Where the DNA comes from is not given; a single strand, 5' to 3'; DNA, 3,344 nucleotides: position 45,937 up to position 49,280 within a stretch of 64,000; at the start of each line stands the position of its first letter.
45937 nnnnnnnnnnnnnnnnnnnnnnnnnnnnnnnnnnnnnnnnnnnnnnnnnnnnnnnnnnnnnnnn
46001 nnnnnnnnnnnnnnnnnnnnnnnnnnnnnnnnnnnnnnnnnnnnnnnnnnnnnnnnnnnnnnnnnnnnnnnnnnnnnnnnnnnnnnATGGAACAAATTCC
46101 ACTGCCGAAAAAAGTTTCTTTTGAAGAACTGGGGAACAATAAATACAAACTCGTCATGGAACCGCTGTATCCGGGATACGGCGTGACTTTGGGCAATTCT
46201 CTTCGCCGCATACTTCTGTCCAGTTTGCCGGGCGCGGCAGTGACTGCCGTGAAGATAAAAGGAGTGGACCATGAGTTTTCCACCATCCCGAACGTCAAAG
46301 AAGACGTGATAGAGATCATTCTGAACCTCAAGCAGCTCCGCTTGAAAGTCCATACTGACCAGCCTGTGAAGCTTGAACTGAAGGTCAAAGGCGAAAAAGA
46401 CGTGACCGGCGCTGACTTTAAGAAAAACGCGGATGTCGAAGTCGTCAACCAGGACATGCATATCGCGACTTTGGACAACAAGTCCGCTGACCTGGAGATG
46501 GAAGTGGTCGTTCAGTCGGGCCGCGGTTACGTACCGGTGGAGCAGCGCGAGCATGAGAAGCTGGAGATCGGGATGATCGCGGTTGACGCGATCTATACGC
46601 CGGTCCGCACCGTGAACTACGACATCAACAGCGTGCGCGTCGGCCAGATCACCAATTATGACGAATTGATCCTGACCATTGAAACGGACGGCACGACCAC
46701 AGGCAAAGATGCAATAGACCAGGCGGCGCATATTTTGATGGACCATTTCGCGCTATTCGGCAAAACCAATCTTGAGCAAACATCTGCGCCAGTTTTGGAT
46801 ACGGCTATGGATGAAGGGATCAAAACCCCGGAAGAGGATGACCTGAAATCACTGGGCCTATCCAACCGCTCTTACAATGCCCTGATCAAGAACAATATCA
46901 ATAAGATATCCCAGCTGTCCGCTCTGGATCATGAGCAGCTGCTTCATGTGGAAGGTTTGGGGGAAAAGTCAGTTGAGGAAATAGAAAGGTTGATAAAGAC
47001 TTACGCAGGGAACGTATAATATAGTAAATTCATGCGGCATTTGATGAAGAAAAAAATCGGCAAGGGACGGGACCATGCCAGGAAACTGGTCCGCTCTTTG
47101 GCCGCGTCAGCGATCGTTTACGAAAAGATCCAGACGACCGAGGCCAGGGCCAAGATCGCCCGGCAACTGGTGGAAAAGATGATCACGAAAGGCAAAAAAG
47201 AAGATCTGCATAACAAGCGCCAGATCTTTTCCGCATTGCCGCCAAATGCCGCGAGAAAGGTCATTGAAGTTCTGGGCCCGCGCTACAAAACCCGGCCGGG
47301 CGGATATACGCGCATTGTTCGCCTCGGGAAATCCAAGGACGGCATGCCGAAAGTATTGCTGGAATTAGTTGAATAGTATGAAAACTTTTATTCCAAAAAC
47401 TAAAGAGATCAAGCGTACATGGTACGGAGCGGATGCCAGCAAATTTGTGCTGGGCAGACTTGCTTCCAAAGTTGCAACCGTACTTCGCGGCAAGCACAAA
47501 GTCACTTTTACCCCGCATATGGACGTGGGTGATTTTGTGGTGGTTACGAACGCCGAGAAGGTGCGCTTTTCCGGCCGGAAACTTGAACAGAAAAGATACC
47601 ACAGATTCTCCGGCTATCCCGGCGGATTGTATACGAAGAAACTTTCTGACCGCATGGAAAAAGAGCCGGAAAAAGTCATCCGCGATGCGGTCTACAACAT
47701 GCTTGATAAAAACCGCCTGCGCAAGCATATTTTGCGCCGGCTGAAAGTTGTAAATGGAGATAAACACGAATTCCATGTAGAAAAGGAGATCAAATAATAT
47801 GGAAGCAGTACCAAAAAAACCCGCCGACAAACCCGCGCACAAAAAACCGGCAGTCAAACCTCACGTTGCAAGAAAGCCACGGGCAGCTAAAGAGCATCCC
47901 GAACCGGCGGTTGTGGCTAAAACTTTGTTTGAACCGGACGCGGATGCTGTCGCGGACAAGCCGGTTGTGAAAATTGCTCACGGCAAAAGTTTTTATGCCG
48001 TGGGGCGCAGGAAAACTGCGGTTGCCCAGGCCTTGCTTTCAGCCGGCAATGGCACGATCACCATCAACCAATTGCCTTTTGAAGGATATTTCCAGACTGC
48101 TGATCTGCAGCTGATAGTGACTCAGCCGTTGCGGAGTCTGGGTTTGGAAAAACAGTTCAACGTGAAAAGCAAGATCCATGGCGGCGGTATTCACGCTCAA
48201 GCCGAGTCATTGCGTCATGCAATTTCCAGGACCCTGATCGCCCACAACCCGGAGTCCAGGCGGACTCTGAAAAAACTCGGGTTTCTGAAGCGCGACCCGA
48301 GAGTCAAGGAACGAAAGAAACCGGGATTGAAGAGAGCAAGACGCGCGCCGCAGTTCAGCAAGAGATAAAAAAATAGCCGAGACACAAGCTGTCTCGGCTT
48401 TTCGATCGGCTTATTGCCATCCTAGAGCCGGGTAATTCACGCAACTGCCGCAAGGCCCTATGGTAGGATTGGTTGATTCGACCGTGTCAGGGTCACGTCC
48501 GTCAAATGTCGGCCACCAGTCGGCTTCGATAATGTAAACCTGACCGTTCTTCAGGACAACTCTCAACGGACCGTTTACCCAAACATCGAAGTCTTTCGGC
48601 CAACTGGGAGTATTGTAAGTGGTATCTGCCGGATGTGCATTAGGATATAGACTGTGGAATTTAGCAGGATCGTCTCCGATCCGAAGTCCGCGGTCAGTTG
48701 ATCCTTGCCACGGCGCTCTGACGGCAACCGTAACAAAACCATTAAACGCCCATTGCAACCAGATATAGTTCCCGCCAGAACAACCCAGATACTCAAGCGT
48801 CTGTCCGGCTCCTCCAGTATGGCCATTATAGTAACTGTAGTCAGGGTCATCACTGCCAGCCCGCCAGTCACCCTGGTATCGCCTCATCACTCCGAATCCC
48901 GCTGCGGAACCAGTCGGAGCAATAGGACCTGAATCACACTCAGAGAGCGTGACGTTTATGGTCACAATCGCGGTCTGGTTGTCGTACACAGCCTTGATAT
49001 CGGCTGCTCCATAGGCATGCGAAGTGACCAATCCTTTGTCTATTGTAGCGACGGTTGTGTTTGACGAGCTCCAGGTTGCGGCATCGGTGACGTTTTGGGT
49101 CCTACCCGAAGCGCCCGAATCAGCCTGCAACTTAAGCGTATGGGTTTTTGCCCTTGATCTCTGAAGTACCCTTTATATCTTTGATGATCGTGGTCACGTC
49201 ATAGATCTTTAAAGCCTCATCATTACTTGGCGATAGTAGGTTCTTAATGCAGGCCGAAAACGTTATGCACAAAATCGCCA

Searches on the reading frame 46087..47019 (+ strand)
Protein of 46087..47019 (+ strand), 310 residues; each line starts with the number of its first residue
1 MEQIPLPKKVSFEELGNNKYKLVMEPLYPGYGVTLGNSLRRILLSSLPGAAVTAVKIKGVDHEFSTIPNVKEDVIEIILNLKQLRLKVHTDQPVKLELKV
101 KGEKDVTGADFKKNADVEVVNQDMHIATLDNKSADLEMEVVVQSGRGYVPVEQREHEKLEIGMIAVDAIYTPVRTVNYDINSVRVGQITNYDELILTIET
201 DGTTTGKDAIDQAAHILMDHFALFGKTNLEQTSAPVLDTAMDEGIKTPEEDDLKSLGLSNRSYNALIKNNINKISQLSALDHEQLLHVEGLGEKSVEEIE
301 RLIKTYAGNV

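Call 79: search_protein_families(library=pfam, proteins=[window:46087-47019:+], max_evalue=0.001)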
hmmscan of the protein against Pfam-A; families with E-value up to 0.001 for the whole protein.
window:46087-47019:+ (310 aa): 3 families
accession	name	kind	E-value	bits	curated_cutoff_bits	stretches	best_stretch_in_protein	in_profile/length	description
PF01000.31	RNA_pol_A_bac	-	9.9e-35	119.8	33.9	1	55-171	1-119/119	RNA polymerase Rpb3/RpoA insert domain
PF01193.29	RNA_pol_L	-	3.3e-23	81.6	24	1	25-221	1-74/74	RNA polymerase Rpb3/Rpb11 dimerisation domain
PF03118.21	RNA_pol_A_CTD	-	3.9e-13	49.3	23.8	1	251-302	13-64/67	Bacterial RNA polymerase, alpha chain C terminal domain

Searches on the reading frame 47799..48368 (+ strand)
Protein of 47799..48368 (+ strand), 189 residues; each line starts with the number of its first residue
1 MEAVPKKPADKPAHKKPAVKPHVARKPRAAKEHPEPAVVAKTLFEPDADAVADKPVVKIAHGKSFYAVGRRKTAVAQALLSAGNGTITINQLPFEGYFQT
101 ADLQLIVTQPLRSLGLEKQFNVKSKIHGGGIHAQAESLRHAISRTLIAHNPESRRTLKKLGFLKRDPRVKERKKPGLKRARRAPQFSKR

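Call 79: search_protein_families(library=pfam, proteins=[window:47799-48368:+], max_evalue=0.001)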
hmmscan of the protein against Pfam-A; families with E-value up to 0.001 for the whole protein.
window:47799-48368:+ (189 aa): 1 family
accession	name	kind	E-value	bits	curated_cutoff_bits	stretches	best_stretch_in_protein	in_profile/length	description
PF00380.25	Ribosomal_S9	-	1.9e-41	141.7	22.5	1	69-189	1-121/121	Ribosomal protein S9/S16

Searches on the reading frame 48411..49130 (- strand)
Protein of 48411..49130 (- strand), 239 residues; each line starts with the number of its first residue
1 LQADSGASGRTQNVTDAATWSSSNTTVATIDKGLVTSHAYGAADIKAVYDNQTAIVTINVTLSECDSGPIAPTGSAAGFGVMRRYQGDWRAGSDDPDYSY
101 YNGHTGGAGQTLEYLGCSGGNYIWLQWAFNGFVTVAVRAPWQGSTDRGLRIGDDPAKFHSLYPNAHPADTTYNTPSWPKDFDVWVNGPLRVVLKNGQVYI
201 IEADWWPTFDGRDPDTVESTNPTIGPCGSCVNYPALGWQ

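Call 79: search_protein_families(library=pfam, proteins=[window:48411-49130:-], max_evalue=0.001)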
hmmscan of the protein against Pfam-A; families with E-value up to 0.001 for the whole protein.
window:48411-49130:- (239 aa): 1 family
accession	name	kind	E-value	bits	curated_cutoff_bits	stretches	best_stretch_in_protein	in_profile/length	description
PF02368.24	Big_2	-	2.6e-06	27.7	22.8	1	8-54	25-73/79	Bacterial Ig-like domain (group 2)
